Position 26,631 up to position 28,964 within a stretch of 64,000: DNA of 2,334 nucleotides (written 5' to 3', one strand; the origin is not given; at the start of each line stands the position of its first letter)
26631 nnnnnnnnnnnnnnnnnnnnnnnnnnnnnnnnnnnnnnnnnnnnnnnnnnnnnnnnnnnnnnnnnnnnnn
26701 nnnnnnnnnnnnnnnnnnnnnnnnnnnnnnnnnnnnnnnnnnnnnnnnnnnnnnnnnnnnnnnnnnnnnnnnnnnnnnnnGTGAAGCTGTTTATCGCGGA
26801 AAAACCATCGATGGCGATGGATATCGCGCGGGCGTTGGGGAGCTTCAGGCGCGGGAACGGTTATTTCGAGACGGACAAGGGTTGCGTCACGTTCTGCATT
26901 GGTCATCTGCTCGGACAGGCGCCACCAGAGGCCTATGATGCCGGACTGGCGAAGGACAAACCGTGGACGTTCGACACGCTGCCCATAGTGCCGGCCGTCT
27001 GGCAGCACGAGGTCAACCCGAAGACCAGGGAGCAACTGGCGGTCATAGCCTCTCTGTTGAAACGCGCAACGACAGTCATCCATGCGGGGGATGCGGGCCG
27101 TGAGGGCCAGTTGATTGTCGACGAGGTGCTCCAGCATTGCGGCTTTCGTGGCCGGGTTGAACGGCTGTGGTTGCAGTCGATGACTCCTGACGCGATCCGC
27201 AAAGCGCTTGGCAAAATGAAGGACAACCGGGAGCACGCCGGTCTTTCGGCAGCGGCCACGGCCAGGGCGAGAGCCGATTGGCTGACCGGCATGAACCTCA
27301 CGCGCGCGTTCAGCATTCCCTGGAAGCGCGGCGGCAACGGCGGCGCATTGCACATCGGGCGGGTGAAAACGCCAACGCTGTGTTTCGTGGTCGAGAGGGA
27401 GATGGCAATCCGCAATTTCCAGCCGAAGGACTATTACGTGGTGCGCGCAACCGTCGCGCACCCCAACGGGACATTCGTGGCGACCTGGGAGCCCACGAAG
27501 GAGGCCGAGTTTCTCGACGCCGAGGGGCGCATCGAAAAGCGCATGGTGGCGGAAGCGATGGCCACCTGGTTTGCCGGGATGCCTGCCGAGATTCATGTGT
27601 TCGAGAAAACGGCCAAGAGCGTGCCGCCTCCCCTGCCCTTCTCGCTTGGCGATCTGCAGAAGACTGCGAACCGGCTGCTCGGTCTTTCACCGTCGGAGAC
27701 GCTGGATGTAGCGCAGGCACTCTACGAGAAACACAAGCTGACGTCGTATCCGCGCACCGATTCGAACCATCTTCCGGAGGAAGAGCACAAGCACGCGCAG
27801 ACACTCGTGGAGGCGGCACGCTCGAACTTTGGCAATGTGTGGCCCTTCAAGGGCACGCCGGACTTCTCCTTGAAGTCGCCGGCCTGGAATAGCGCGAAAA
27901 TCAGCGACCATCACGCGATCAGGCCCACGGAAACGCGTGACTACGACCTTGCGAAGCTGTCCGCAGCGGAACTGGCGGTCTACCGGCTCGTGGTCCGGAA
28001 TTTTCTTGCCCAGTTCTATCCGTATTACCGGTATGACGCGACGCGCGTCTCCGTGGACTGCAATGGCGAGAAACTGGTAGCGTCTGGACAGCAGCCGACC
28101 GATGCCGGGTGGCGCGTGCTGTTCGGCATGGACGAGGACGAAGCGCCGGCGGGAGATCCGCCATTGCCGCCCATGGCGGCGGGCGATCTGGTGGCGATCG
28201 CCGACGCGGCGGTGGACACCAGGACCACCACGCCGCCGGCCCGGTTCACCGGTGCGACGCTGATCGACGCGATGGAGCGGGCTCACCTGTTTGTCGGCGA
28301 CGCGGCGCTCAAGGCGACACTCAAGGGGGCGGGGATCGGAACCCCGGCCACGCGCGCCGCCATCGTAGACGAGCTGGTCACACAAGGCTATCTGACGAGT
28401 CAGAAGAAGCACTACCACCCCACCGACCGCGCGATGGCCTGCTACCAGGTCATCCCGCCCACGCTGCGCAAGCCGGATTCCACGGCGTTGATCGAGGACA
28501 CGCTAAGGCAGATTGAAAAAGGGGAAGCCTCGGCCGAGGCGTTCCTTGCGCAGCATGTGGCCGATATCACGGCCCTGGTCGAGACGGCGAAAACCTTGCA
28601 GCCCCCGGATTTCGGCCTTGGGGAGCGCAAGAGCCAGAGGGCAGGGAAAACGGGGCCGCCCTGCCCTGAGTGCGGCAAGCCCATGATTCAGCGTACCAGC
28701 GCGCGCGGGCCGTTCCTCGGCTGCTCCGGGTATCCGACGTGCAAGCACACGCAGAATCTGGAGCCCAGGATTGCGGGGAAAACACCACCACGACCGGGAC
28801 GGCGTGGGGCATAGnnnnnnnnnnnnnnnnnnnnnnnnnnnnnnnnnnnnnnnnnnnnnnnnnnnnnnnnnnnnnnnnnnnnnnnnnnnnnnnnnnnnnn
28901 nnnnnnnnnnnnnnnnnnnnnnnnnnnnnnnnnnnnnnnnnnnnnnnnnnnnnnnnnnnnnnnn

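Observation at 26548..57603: A ~230-bp GC-rich, multi-palindromic repeat present in three near-identical copies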

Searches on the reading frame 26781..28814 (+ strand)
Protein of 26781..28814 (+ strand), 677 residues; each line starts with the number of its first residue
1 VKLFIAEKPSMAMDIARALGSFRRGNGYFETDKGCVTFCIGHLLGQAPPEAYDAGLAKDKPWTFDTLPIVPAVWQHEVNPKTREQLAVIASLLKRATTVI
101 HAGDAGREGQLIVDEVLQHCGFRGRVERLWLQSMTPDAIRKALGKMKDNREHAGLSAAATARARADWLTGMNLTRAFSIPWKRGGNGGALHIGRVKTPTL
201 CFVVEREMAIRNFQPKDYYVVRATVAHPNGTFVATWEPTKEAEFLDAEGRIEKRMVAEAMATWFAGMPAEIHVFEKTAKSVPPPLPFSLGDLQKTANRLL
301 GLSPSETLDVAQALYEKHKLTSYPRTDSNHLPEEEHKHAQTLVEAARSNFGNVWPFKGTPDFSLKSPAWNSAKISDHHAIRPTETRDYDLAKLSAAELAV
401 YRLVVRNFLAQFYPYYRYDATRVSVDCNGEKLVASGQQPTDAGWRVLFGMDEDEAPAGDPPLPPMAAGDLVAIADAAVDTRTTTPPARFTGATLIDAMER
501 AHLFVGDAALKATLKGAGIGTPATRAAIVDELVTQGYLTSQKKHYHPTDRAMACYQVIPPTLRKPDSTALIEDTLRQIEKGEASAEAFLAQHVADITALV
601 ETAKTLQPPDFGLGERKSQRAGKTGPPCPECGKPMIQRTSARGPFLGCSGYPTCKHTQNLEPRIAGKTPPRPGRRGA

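Call 23: search_protein_families(library=pfam, proteins=[window:26781-28814:+], max_evalue=0.01)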
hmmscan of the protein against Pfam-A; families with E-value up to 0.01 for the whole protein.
window:26781-28814:+ (677 aa): 3 families
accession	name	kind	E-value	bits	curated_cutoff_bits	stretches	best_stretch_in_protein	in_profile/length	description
PF01131.25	Topoisom_bac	-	5.8e-107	358.7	35.1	1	154-589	5-410/411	DNA topoisomerase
PF01396.24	Zn_ribbon_Top1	-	1.8e-12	47.2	32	1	628-662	4-38/39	Topoisomerase DNA binding C4 zinc finger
PF01751.28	Toprim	-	2e-10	41.2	23.1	1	2-121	1-81/96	Toprim domain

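Call 24: find_encoding_contigs(protein=window:26781-28814:+, flank=10000, max_places=10)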
Protein window:26781-28814:+ (677 aa): no gene with exactly this product is on record in the collection.

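Call 27: find_encoding_contigs(protein=window:26781-28811:+, flank=10000, max_places=10)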
Protein seq(677 aa) (677 aa): no gene with exactly this product is on record in the collection.

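Call 44: search_dna_similar(query=window:26781-28814:+, collection=plasmids, mode=protein, max_rows=25)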
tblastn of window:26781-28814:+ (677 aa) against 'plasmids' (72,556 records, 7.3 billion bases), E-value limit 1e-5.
The search stops at 5000 records and this limit was reached: more records match than are counted here, and every count below describes the 5000 best-scoring records only.
Records with a match: at least 5000; places in all: 5131; records where one place covers at least 80% of the query: 4988.
Best place of each record, by identity: <60% 5000.
By first word of the organism name: Escherichia 1728; Klebsiella 865; Salmonella 519; Campylobacter 207; Pseudomonas 202; Enterobacter 197; Vibrio 178; Citrobacter 172; Xanthomonas 98; uncultured 86; and 126 more.
By predicted mobility (MOB-suite, as given by PLSDB): conjugative 4355; non-mobilizable 363; mobilizable 282.
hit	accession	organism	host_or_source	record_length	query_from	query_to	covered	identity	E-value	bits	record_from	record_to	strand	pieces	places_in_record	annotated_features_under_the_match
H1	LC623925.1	uncultured bacterium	-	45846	1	676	100%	39.9%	2e-129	429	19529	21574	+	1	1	traE: protein TraE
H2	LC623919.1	uncultured bacterium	-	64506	1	676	100%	39.9%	2e-129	429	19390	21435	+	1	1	traE: protein TraE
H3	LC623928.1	uncultured bacterium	-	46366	1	676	100%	39.9%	2e-130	432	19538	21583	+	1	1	traE: protein TraE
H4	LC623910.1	uncultured bacterium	-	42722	1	676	100%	39.7%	8e-134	442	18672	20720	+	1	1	DNA topoisomerase III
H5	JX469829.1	uncultured bacterium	-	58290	1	676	100%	39.7%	9e-131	433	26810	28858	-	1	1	traE: DNA processing protein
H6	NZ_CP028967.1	Aminobacter sp. MSH1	Soil,Dichlobenil-treated soil sampled ...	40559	1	676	100%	39.5%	1e-131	436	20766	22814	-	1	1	DNA topoisomerase III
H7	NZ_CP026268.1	Aminobacter sp. MSH1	bacterial isolate,soil from courtyard ...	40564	1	676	100%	39.5%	1e-131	436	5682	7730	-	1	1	DNA topoisomerase III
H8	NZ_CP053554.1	Diaphorobacter sp. JS3050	cell culture,chemical manufacturing ...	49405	1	676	100%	39.5%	1e-131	436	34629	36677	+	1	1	DNA topoisomerase III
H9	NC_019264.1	Delftia acidovorans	-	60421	1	676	100%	39.5%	1e-131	436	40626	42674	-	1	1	DNA topoisomerase III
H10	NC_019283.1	Delftia acidovorans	-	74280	1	676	100%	39.5%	1e-131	436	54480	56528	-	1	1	DNA topoisomerase III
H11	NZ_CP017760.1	Cupriavidus necator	whole organism,soil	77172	1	676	100%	39.5%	1e-131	436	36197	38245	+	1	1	DNA topoisomerase III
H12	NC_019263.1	Delftia acidovorans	-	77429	1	676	100%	39.5%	1e-131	436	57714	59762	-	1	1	DNA topoisomerase III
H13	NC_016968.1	Comamonas testosteroni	-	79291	1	676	100%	39.5%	1e-131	436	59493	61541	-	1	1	DNA topoisomerase III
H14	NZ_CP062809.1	Cupriavidus basilensis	Cell culture,Sediment of a freshwater ...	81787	1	676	100%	39.5%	1e-131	436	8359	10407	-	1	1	DNA topoisomerase III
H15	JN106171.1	uncultured bacterium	-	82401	1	676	100%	39.5%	1e-131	436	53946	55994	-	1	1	traE: TraE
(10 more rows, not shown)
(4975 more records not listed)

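Call 56: find_homologous_proteins(query=window:26781-28814:+, max_evalue=1e-100)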
Query window:26781-28814:+ (677 aa): 1823 proteins with E <= 1e-100 among 8000 candidates; the best 120 are listed.
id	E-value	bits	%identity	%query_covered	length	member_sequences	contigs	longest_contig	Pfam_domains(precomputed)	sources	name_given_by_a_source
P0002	0.0e+0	1553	99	100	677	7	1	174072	PF01396.25,PF01131.26,PF01751.29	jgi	jgi:DNA topoisomerase-3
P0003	0.0e+0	1103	70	100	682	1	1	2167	PF01396.25,PF01131.26,PF01751.29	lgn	-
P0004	0.0e+0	1019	67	100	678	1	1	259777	PF01396.25,PF01131.26,PF01751.29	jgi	-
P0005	1.2e-294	997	66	96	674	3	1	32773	PF01396.25,PF01131.26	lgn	-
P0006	5.5e-284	962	63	100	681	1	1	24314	PF01396.25,PF01131.26,PF01751.29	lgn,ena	-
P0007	5.3e-273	926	62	97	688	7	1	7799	PF01396.25,PF01131.26,PF01751.29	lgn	-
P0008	5.9e-228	777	50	98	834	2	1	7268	PF01396.25,PF01131.26,PF01751.29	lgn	-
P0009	9.1e-222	756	51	98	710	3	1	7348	PF01396.25,PF01131.26,PF01751.29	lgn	-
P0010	7.1e-221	753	53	98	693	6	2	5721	PF01396.25,PF01131.26,PF01751.29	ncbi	-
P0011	9.7e-220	750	53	98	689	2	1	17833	PF01396.25,PF01131.26,PF01751.29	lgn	-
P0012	1.0e-219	750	52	97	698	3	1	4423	PF01396.25,PF01131.26,PF01751.29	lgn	-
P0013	1.2e-216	740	50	99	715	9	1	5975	PF01396.25,PF01131.26,PF01751.29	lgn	-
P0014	2.0e-216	739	51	98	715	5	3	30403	PF01396.25,PF01131.26,PF01751.29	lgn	-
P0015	7.2e-212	724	52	98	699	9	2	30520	PF01396.25,PF01131.26,PF01751.29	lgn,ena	-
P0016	3.7e-210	718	52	91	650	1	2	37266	PF01131.26,PF01751.29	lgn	-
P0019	3.2e-206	705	51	97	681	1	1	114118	PF01396.25,PF01131.26,PF01751.29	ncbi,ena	-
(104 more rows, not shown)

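Call 57: find_encoding_contigs(protein=P0004, flank=10000, max_places=3)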
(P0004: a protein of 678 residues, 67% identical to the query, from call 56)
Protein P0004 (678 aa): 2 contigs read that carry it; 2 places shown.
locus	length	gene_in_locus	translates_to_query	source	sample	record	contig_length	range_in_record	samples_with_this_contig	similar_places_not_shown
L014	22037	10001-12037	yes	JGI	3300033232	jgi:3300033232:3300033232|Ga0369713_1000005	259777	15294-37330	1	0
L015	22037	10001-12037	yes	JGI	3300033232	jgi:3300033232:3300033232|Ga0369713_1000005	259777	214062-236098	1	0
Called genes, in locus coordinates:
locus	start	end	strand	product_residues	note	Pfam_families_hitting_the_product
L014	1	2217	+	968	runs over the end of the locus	PF03477:ATP-cone, PF00317:Ribonuc_red_lgN, PF02867:Ribonuc_red_lgC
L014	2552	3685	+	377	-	PF00268:Ribonuc_red_sm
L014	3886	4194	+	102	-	-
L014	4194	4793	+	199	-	PF15731:MqsA_antitoxin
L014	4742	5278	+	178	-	-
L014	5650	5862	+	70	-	PF00485:PRK (weak)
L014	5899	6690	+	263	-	-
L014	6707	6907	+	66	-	-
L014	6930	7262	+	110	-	-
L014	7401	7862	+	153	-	PF28031:ParC-like, PF21217:PaaA2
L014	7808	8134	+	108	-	PF05016:ParE_toxin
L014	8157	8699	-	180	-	-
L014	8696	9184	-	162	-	-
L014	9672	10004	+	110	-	PF28055:VVA0879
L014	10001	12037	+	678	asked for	PF01751:Toprim, PF01131:Topoisom_bac, PF01396:Zn_ribbon_Top1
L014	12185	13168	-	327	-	PF02195:ParB_N, PF17762:HTH_ParB (weak)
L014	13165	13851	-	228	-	PF01656:CbiA, PF06564:CBP_BcsQ (faint), PF09140:MipZ (weak), PF10609:ParA (weak), PF13614:AAA_31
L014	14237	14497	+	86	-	-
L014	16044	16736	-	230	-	-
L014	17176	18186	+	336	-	PF17989:ALP_N, PF21522:MreB-like_C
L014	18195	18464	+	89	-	-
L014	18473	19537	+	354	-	PF25145:NfeD1b_N (weak), PF01343:Peptidase_S49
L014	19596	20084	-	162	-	PF11284:DUF3085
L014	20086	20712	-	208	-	-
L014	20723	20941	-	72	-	-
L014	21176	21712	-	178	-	-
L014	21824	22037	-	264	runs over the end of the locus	-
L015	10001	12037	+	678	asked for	PF01751:Toprim, PF01131:Topoisom_bac, PF01396:Zn_ribbon_Top1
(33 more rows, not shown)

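Call 58: find_encoding_contigs(protein=P0005, flank=10000, max_places=3)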
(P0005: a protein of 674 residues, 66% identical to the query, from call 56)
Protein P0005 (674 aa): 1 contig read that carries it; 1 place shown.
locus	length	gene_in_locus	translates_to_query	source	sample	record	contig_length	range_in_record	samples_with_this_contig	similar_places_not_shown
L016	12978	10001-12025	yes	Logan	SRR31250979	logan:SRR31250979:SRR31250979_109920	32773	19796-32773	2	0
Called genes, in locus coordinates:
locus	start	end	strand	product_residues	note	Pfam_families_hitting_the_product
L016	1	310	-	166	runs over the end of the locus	-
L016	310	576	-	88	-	-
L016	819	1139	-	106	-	-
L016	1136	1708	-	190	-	PF12917:YfbR-like (weak)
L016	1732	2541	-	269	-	PF00899:ThiF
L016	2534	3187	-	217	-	PF09436:DUF2016, PF14464:Prok-JAB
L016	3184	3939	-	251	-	PF14460:Prok-E2_D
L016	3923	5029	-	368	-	PF14456:alpha-hel2 (weak)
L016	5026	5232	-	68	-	-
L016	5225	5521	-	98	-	-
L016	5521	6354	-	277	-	PF14454:Prok_Ub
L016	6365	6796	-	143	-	PF19556:PRTRC_E (weak)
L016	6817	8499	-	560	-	PF02195:ParB_N, PF17762:HTH_ParB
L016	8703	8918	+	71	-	PF11740:KfrA_N (faint)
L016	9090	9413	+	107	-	-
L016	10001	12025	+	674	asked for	PF01131:Topoisom_bac, PF01396:Zn_ribbon_Top1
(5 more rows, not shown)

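Call 59: find_encoding_contigs(protein=P0006, flank=10000, max_places=3)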
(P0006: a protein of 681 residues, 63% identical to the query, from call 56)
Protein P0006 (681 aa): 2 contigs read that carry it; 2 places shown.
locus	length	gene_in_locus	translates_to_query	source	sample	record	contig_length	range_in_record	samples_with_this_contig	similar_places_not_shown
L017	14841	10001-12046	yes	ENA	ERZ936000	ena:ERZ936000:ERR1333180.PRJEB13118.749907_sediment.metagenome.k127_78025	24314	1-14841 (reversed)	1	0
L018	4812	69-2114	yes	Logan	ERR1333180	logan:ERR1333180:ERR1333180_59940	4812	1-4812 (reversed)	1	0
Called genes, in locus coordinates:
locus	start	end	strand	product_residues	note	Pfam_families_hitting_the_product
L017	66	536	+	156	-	PF00436:SSB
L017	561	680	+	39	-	-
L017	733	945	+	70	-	-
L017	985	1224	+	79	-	-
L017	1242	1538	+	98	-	-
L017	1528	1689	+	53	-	-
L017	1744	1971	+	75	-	-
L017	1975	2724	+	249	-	PF07505:DUF5131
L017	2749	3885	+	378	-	PF11740:KfrA_N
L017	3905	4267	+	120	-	-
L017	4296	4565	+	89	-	-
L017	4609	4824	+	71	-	-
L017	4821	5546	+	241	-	PF02732:ERCC4, PF12826:HHH_2 (weak)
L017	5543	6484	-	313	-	PF00990:GGDEF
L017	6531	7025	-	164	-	-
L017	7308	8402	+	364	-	-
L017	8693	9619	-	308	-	-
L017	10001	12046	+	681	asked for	PF01751:Toprim, PF01131:Topoisom_bac, PF01396:Zn_ribbon_Top1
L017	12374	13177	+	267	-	PF00142:Fer4_NifH (weak), PF00448:SRP54 (faint), PF01656:CbiA, PF02374:ArsA_ATPase, PF06564:CBP_BcsQ, PF09140:MipZ, PF10609:ParA (weak), PF13614:AAA_31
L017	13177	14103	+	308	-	PF02195:ParB_N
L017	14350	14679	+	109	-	-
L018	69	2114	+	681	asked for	PF01751:Toprim, PF01131:Topoisom_bac, PF01396:Zn_ribbon_Top1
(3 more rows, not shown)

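Call 68: find_encoding_contigs(protein=P0007, flank=10000, max_places=3)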
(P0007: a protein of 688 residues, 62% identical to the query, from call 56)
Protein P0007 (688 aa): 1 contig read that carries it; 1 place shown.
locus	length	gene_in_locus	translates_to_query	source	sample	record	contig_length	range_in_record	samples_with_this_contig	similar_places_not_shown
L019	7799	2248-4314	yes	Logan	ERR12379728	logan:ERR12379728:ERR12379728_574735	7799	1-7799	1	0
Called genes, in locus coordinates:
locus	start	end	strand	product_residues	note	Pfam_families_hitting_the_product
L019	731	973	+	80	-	-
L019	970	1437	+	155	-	-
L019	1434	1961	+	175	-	-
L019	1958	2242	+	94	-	-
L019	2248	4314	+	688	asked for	PF01751:Toprim, PF01131:Topoisom_bac, PF01396:Zn_ribbon_Top1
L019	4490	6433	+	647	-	PF00270:DEAD, PF04851:ResIII (faint), PF00271:Helicase_C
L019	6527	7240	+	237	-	PF02732:ERCC4 (weak), PF14520:HHH_5, PF12826:HHH_2 (faint)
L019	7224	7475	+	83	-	-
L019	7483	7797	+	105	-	?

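Call 69: find_encoding_contigs(protein=P0015, flank=10000, max_places=4)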
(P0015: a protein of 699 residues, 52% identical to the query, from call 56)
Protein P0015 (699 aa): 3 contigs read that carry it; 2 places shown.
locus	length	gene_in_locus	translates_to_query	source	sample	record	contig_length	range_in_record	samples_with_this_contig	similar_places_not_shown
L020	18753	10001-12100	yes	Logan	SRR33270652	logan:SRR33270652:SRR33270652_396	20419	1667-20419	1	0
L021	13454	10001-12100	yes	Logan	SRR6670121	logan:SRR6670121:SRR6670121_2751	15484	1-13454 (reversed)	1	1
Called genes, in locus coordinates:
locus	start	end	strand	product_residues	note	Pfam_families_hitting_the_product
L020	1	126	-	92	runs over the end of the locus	-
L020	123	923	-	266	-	-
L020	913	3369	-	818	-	PF27097:VirB4_TrbE_N, PF03135:CagE_TrbE_VirB (weak), PF12846:AAA_10 (faint), PF19044:P-loop_TraG (faint)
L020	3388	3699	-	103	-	PF05101:VirB3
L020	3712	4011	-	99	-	-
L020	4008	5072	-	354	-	PF00437:T2SSE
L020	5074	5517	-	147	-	PF01464:SLT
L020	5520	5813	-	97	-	-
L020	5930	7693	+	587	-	PF10412:TrwB_AAD_bind (weak), PF12696:TraG-D_C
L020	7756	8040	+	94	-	-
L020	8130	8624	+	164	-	-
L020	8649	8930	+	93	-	-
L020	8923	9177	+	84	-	PF04973:NMN_transporter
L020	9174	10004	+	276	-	PF00149:Metallophos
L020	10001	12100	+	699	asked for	PF01751:Toprim, PF01131:Topoisom_bac, PF01396:Zn_ribbon_Top1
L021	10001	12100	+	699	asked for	PF01751:Toprim, PF01131:Topoisom_bac, PF01396:Zn_ribbon_Top1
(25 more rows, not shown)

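Call 70: find_encoding_contigs(protein=P0019, flank=10000, max_places=4)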
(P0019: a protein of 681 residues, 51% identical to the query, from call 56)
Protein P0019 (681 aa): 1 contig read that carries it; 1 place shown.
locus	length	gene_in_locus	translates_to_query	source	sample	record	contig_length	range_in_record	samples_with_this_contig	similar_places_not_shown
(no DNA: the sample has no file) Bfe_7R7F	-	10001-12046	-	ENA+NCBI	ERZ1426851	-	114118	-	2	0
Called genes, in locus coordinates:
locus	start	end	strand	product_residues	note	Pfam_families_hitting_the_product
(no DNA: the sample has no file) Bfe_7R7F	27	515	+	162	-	-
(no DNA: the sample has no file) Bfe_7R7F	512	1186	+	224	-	-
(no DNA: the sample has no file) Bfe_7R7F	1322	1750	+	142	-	-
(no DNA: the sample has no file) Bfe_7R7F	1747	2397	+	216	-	-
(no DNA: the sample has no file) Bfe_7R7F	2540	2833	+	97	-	-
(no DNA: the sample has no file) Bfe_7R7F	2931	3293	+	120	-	-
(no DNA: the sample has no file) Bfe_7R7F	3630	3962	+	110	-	-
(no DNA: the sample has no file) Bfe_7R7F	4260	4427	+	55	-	-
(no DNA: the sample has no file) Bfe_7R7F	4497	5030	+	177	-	-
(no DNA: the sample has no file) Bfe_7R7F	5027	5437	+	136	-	-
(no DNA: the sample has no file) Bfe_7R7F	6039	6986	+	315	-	PF11348:DUF3150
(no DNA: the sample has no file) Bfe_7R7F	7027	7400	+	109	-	-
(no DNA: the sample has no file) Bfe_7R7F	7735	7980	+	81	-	-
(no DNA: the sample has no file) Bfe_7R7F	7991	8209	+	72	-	-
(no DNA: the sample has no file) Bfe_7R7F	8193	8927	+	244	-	-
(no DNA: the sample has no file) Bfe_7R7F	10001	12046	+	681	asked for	PF01751:Toprim, PF01131:Topoisom_bac, PF01396:Zn_ribbon_Top1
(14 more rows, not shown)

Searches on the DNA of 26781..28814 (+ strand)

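Call 103: search_rna_families(source=L017, start=9600, end=10050, threshold=evalue, max_evalue=10)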
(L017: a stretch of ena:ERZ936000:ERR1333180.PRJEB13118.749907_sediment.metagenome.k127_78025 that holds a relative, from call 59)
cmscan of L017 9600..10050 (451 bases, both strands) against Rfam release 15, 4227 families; matches with E-value up to 10: 3.
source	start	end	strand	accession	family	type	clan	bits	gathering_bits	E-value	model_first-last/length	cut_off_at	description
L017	9795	9820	+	RF01684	mascRNA-menRNA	Gene;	-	17.3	42.5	0.77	8-32/56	no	MALAT1-associated small cytoplasmic RNA/MEN beta RNA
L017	9743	9835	-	RF02556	snaR-A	Gene; sRNA;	-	13.5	98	6.3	1-115/115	no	snaR-A sRNA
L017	9805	9821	+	RF02225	sX6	Gene; sRNA;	-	9.1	40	4.3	299-316/342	no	Proteobacterial sRNA sX6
